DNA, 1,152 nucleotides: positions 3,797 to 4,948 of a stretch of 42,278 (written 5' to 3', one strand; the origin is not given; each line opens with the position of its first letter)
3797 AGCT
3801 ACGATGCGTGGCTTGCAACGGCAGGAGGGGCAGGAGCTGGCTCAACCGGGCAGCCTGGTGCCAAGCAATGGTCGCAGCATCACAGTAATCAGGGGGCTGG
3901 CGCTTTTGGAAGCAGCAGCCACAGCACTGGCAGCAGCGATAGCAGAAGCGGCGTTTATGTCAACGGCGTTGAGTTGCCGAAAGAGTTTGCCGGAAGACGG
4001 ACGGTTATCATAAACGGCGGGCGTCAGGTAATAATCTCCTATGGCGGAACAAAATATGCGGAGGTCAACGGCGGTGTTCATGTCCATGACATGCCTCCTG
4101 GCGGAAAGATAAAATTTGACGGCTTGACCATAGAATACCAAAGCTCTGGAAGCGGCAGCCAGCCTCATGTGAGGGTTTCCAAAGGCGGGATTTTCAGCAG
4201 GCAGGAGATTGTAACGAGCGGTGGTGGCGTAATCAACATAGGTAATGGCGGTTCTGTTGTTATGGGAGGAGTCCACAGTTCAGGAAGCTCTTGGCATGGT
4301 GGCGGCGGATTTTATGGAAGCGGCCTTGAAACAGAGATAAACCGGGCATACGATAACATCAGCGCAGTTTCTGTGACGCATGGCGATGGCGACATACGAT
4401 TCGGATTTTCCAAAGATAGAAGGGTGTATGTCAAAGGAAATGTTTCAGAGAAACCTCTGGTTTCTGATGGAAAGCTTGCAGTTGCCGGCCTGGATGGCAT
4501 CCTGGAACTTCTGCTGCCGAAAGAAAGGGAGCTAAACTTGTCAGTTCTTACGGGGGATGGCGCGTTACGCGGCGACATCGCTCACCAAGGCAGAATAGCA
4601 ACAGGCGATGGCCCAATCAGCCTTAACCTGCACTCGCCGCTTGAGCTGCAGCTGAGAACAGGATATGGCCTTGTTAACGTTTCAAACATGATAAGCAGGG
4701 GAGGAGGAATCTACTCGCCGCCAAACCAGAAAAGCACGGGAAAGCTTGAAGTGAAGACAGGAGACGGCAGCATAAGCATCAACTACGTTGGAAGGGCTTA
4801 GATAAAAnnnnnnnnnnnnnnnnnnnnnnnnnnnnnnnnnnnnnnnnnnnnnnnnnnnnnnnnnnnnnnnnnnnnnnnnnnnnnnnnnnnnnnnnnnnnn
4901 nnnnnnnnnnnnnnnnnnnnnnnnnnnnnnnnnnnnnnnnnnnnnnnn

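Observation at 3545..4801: Orphan J-domain fused to a beta-solenoid, with no Hsp70 or GrpE nearby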

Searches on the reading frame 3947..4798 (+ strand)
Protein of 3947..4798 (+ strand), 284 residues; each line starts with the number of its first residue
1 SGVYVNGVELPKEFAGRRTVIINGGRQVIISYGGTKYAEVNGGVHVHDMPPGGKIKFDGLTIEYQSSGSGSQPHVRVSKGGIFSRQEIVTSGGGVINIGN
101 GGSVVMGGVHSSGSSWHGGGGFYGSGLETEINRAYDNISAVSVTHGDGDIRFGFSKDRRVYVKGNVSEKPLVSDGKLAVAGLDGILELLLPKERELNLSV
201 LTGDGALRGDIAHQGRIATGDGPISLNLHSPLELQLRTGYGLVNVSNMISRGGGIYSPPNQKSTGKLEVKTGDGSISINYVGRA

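Call 93: search_dna_similar(query=window:3947-4798:+, collection=phages, mode=protein, max_evalue=0.001, max_rows=10)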
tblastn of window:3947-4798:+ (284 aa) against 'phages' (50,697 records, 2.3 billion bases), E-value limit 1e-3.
No match.

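Call 94: search_dna_similar(query=window:3947-4798:+, collection=plasmids, mode=protein, max_evalue=0.001, max_rows=10)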
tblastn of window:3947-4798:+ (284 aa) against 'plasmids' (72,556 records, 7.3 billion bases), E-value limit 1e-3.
No match.

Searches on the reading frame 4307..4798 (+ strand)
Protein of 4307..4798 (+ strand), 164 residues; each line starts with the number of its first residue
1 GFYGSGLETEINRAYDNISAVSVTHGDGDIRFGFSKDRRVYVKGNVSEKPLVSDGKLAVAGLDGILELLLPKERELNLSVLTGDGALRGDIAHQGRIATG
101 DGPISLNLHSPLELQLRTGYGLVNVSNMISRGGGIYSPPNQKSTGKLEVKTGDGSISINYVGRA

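Call 26: find_homologous_proteins(query=A2, max_evalue=0.001)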
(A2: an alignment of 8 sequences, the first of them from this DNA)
Query A2 (8 sequences) (161 aa, profile of the alignment): 2 proteins with E <= 0.001 among 5707 candidates.
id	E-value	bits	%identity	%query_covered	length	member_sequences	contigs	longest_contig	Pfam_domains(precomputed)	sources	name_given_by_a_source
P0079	3.0e-45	172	39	99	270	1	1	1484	-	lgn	-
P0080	1.5e-22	98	28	65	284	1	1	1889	-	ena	-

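Call 34: search_solved_structures(query=A2, max_evalue=10)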
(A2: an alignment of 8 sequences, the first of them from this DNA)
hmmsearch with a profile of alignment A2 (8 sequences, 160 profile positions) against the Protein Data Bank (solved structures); distinct sequences matched with E-value up to 10: 1.
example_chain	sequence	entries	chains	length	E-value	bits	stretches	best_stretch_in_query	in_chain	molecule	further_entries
2zcw_A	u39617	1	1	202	1.4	11.8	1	62-103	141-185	Transcriptional regulator, FNR/CRP family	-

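Call 39: search_protein_families(library=pfam, alignment_id=A2, max_evalue=1)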
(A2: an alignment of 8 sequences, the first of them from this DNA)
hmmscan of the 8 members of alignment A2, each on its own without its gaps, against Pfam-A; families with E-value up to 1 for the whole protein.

A. member 1, seq(161 aa): 0 families

B. families by the number of members that match (of 8 scanned): 2 families
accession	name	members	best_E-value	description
PF13349.12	DUF4097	4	3.4e-06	Toastrack DUF4097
PF13540.12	RCC1_2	1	0.052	Regulator of chromosome condensation (RCC1) repeat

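Call 44: find_related_loci(query=A3, collection=genome_contigs, flank=10000)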
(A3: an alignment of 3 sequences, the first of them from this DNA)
Query A3 (161 aa) in genome_contigs; peptide patterns used: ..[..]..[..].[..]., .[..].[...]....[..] (x = any residue, [..] = any of these).
102 stretches matched a pattern; 2 encode a relative of the query (tblastn E <= 1e-3); 2 distinct loci.
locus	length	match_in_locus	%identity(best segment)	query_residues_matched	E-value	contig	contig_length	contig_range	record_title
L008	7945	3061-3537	84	1-159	2e-85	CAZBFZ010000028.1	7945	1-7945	MAG TPA_asm: uncultured Methanosarcinales archaeon isolate binchicken_co125_500 genome assembly, contig: NODE_18395_leng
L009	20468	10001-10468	62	4-159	2e-58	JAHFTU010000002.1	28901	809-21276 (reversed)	MAG: Candidatus Woesearchaeota archaeon isolate nzgw63 NODE_404_length_28902_cov_4.535735, whole genome shotgun sequence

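Call 56: search_protein_families(library=pfam, proteins=[P0079], max_evalue=1)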
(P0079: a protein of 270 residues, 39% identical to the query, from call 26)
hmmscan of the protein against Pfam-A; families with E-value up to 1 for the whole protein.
P0079 (270 aa): 1 family
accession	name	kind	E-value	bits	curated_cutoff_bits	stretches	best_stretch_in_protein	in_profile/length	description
PF13648.12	Lipocalin_4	-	0.065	14.6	22.4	1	15-77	16-84/89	Lipocalin-like domain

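Call 61: find_related_loci(query=A3, collection=metagenome_contigs, flank=8000)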
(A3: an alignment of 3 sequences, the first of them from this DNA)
Query A3 (161 aa) in metagenome_contigs; peptide patterns used: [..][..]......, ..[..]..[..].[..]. (x = any residue, [..] = any of these).
251 stretches matched a pattern, but none encodes a relative of the query by tblastn (E <= 1e-3).

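Call 68: search_protein_representatives(alignment_id=A5)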
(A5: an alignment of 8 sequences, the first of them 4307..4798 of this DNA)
Query: 8 sequences, 160 profile positions. Proteins with E-value up to 0.001 (for the whole library): 1173; up to 1e-10: 94; up to 1e-30: 37. The best 150 are listed.
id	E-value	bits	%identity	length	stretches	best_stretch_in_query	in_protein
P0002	6.6e-64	230.8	-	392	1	2-159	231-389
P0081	1.3e-60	220.1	-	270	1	2-159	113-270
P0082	2.0e-60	219.5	-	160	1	3-158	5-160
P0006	1.6e-59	216.5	-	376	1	2-159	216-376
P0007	1.4e-53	197.2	-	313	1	10-159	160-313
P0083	2.0e-52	193.5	-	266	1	4-159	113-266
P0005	4.0e-51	189.2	-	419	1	2-159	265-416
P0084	2.5e-49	183.4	-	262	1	2-158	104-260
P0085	2.7e-47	176.8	-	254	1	3-158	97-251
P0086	3.6e-45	169.9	-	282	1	2-158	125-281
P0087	1.2e-42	161.7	-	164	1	6-158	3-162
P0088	2.4e-42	160.7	-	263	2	3-159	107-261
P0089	2.9e-41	157.2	-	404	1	3-159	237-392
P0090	4.7e-41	156.5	-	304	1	2-157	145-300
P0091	8.1e-41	155.7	-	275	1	3-159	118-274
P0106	8.4e-34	132.9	-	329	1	3-159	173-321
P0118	2.0e-26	108.9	-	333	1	5-157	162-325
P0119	1.5e-25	106.1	-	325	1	8-157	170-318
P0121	3.2e-25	105.0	-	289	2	4-156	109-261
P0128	5.4e-22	94.5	-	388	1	12-157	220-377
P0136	1.3e-20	90.0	-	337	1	17-157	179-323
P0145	1.8e-19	86.4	-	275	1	4-159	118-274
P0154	1.4e-14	70.4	-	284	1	6-158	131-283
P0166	8.1e-12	61.5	-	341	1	5-158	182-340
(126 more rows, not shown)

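Call 72: list_cluster_members(proteins=[P0089, P0106, P0118, P0119, P0121, P0128, P0136, P0145, P0154, P0166])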
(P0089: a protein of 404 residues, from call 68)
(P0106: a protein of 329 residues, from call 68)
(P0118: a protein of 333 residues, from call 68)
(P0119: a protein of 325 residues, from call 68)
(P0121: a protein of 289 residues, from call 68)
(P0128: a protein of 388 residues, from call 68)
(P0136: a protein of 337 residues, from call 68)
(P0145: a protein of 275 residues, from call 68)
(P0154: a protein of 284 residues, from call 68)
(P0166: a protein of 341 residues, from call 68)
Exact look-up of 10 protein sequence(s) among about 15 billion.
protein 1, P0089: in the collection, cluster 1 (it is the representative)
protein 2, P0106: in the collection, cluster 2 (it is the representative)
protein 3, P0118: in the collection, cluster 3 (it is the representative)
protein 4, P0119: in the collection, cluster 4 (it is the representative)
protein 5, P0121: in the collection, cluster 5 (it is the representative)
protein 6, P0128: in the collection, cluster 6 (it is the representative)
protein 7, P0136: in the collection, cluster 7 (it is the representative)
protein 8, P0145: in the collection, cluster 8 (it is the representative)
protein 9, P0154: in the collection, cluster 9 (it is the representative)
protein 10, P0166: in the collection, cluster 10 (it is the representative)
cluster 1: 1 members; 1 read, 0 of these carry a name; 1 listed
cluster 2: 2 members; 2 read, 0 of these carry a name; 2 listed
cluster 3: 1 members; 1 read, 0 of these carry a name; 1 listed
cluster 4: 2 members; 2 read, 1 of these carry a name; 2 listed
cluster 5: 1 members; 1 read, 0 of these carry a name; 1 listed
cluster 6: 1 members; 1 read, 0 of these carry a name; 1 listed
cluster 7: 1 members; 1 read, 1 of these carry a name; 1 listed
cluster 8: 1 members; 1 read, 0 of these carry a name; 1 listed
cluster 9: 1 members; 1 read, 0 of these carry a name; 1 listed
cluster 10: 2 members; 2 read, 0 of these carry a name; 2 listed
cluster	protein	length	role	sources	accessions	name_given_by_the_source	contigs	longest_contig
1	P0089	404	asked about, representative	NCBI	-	-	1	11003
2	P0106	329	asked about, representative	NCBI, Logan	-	-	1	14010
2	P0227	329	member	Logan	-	-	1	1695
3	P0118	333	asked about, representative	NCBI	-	-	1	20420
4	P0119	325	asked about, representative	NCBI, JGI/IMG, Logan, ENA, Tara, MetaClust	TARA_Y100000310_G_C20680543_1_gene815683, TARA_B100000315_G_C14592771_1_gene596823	strand:+ start:2429 stop:3406 length:978 start_codon:yes stop_codon:yes gene_type:complete | TARA_037_MES_0.22-1.6_C14592771_1_gene596823 COG0484 ""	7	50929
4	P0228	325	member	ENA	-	-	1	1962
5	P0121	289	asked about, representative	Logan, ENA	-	-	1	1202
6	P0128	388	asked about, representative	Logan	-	-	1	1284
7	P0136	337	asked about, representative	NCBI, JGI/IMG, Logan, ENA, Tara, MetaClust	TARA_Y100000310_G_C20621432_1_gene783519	strand:+ start:622 stop:1635 length:1014 start_codon:yes stop_codon:yes gene_type:complete | TARA_037_MES_0.1-0.22_C20621432_1_gene783519 "" ""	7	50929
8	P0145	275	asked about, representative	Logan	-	-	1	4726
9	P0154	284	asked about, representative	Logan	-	-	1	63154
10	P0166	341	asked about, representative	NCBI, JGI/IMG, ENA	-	-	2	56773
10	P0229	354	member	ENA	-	-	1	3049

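Call 73: find_encoding_contigs(protein=P0119, flank=10000, max_places=2)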
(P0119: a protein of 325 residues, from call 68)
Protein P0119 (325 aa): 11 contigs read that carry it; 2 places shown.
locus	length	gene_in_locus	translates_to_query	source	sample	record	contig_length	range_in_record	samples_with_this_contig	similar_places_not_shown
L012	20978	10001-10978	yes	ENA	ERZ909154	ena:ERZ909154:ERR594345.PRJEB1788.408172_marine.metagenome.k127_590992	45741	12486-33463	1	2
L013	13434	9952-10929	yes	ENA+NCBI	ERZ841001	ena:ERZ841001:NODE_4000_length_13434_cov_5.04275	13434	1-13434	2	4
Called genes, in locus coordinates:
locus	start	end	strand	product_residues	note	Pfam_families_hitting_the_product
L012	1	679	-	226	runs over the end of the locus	-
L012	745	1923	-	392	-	PF00092:VWA, PF13519:VWA_2, PF13768:VWA_3 (weak)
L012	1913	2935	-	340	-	PF01078:Mg_chelatase, PF07724:AAA_2, PF07726:AAA_3, PF07728:AAA_5, PF00158:Sigma54_activat, PF00493:MCM (weak), PF01078:Mg_chelatase, PF17863:AAA_lid_2 (weak), +4 more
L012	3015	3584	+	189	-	-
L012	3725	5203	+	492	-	-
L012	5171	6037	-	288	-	PF04014:MazE_antitoxin (weak)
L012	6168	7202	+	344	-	-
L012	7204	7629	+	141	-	-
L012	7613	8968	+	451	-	-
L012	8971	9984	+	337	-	PF20208:ARPP-1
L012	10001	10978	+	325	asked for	PF00226:DnaJ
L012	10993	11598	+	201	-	-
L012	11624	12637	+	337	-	-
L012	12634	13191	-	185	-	-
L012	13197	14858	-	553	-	PF03109:ABC1, PF01163:RIO1 (weak), PF00069:Pkinase (weak), PF27536:UbiB_helical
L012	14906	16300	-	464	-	PF00884:Sulfatase, PF16347:SGSH_C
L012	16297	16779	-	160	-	-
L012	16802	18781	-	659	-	PF01663:Phosphodiest, PF00884:Sulfatase (faint), PF01663:Phosphodiest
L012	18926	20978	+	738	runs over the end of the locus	PF01751:Toprim, PF01131:Topoisom_bac, PF01396:Zn_ribbon_Top1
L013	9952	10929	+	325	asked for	PF00226:DnaJ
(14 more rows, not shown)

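Call 74: search_protein_families(library=pfam, proteins=[L012:8971-9984:+, L012:7613-8968:+, L012:7204-7629:+, L012:6168-7202:+, L012:10993-11598:+, L012:11624-12637:+, L012:3725-5203:+, L012:3015-3584:+, L012:10001-10978:+], max_evalue=0.1)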
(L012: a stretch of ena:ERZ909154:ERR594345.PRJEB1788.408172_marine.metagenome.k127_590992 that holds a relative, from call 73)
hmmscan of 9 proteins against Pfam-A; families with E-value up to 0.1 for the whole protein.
L012:8971-9984:+ (337 aa): 2 families
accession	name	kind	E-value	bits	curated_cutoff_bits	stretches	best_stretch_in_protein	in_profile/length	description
PF20208.3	ARPP-1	-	9.3e-19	68.3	27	1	17-150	3-127/297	ARG and Rhodanese-Phosphatase-superfamily-associated Protein domain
PF18560.7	Lectin_like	-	0.043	14.5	27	0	124-204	28-107/156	Lectin like domain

L012:7613-8968:+ (451 aa): 0 families

L012:7204-7629:+ (141 aa): 0 families

L012:6168-7202:+ (344 aa): 1 family
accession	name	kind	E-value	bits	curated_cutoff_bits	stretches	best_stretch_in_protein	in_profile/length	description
PF16312.10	Oberon_cc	-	0.019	15.3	28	1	40-107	7-73/129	Coiled-coil region of Oberon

L012:10993-11598:+ (201 aa): 1 family
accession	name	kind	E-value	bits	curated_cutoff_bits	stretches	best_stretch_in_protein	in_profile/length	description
PF06162.17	PgaPase_1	-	0.0013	19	24.4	1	48-113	82-143/166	Putative pyroglutamyl peptidase PgaPase_1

L012:11624-12637:+ (337 aa): 1 family
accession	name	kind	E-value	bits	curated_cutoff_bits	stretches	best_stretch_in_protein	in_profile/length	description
PF00226.36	DnaJ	-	0.00017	22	27.8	1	30-82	7-63/63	DnaJ domain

L012:3725-5203:+ (492 aa): 0 families

L012:3015-3584:+ (189 aa): 2 families
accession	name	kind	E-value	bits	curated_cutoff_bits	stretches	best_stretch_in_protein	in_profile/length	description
PF03780.18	Asp23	-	0.017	16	28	1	132-165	60-93/108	Asp23 family, cell envelope-related function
PF14688.11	DUF4461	-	0.067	13.5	24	0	35-171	53-180/308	Domain of unknown function (DUF4461)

L012:10001-10978:+ (325 aa): 1 family
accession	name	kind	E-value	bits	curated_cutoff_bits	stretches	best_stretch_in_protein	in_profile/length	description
PF00226.36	DnaJ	-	4.8e-08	33.4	27.8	1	36-88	8-63/63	DnaJ domain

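Call 76: find_encoding_contigs(protein=P0089, flank=10000, max_places=1)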
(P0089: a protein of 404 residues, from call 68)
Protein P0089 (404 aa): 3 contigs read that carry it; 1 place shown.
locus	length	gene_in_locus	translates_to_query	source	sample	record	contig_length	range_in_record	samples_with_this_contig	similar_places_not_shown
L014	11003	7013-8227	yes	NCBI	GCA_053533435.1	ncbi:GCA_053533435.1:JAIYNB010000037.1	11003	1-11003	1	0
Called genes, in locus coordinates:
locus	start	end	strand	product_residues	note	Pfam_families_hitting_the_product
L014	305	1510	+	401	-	-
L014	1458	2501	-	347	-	PF13404:HTH_AsnC-type, PF13412:HTH_24, PF13404:HTH_AsnC-type, PF13412:HTH_24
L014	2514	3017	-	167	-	PF05168:HEPN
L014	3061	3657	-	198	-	-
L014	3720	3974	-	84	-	-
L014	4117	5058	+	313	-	-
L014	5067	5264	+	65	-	-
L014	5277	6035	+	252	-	-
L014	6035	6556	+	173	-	-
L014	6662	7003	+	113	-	-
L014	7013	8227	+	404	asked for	PF00226:DnaJ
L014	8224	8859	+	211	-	-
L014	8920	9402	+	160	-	-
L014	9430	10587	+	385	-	-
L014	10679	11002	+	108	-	?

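Call 77: find_encoding_contigs(protein=P0118, flank=10000, max_places=1)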
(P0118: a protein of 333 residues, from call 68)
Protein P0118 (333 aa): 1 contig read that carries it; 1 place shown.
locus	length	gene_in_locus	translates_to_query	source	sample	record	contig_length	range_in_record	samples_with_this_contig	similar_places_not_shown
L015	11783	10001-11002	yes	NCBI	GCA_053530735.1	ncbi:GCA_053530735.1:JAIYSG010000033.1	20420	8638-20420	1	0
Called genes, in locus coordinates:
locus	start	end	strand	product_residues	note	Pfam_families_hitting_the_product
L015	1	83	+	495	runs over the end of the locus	PF00587:tRNA-synt_2b, PF03129:HGTP_anticodon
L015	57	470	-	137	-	PF00565:SNase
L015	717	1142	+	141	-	-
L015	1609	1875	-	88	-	-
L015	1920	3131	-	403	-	PF00004:AAA, PF25361:AAA_lid_RFC1 (weak), PF21960:RCF1-5-like_lid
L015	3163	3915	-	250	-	PF14512:TM1586_NiRdase (faint), PF00881:Nitroreductase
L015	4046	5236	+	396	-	-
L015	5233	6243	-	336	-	PF12840:HTH_20 (faint), PF13404:HTH_AsnC-type, PF13412:HTH_24, PF13545:HTH_Crp_2 (faint), PF22451:NirdL-like_HTH (faint), PF13404:HTH_AsnC-type (weak), PF13412:HTH_24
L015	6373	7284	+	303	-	-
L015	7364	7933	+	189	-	-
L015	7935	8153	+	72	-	-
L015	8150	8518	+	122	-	-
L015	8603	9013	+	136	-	-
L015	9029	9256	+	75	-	-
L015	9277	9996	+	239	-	-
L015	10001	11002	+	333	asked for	PF00226:DnaJ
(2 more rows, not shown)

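Call 81: find_related_loci(query=A3, collection=viral_contigs, flank=8000)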
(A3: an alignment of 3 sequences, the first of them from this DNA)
Query A3 (161 aa) in viral_contigs; peptide patterns used: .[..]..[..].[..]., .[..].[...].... (x = any residue, [..] = any of these).
67 stretches matched a pattern, but none encodes a relative of the query by tblastn (E <= 1e-3).

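Call 88: find_encoding_contigs(protein=P0166, flank=10000, max_places=1)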
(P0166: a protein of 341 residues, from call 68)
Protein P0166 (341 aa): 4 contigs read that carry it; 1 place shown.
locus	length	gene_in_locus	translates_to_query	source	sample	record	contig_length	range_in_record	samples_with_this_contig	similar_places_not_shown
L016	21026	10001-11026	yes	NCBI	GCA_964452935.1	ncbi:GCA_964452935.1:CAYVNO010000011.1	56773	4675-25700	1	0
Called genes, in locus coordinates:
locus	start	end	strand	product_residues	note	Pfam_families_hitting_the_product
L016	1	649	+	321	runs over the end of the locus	PF03747:ADP_ribosyl_GH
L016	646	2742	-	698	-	-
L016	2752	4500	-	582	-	-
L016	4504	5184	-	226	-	-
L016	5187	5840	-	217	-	-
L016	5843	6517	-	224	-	-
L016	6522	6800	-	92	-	-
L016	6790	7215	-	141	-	-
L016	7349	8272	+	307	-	PF04014:MazE_antitoxin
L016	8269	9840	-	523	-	-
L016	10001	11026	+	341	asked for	PF00226:DnaJ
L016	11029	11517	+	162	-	-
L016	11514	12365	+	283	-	-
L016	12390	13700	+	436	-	PF04055:Radical_SAM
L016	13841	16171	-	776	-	PF00069:Pkinase, PF07714:PK_Tyr_Ser-Thr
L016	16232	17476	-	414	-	-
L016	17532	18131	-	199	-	PF01909:NTP_transf_2, PF18765:Polbeta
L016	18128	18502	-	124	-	-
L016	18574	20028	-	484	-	PF00224:PK, PF02887:PK_C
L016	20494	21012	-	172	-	PF00710:Asparaginase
